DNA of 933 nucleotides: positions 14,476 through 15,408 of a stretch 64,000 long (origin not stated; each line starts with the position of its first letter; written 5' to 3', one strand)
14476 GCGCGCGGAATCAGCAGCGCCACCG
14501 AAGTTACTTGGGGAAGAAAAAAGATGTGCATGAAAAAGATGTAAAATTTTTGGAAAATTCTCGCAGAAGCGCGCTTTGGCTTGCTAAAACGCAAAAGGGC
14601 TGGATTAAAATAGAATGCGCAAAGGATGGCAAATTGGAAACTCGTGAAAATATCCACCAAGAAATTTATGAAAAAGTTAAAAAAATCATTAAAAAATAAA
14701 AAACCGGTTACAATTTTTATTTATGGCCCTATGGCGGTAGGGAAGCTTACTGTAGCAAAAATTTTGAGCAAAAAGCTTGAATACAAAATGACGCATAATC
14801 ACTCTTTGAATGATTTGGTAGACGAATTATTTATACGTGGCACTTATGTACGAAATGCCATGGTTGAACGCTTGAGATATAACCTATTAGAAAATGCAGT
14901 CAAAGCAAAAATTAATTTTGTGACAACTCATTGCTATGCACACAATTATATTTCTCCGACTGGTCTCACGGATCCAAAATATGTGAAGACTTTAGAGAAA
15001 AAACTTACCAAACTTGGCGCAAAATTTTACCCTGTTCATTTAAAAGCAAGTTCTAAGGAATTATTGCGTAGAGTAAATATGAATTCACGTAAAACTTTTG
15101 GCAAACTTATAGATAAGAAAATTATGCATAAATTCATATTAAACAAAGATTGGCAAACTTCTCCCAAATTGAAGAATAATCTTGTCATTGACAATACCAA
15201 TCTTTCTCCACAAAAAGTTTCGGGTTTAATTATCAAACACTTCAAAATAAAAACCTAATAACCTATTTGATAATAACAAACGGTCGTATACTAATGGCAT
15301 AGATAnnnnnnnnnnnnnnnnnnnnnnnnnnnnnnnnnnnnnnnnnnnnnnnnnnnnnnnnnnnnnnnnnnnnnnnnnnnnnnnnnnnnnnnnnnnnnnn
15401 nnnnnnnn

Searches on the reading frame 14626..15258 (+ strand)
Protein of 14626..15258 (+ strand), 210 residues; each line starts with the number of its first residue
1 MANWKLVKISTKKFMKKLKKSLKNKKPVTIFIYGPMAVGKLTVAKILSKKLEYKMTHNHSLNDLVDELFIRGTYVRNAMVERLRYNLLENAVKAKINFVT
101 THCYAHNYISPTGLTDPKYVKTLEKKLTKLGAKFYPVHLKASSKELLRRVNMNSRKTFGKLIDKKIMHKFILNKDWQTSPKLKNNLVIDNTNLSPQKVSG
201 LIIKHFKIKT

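Call 11: search_protein_families(library=pfam, proteins=[window:14626-15258:+], max_evalue=0.001)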
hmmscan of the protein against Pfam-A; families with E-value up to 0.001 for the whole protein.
window:14626-15258:+ (210 aa): 3 families
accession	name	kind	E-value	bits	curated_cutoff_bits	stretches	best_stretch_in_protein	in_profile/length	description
PF13238.12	AAA_18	-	1.5e-07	32.3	29.4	1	30-151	1-109/128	AAA domain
PF01712.25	dNK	-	2.2e-05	24.8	27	0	30-58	1-29/203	Deoxynucleoside kinase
PF03215.21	Rad17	-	0.00059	20.3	23.8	0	19-58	37-76/186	Rad17 P-loop domain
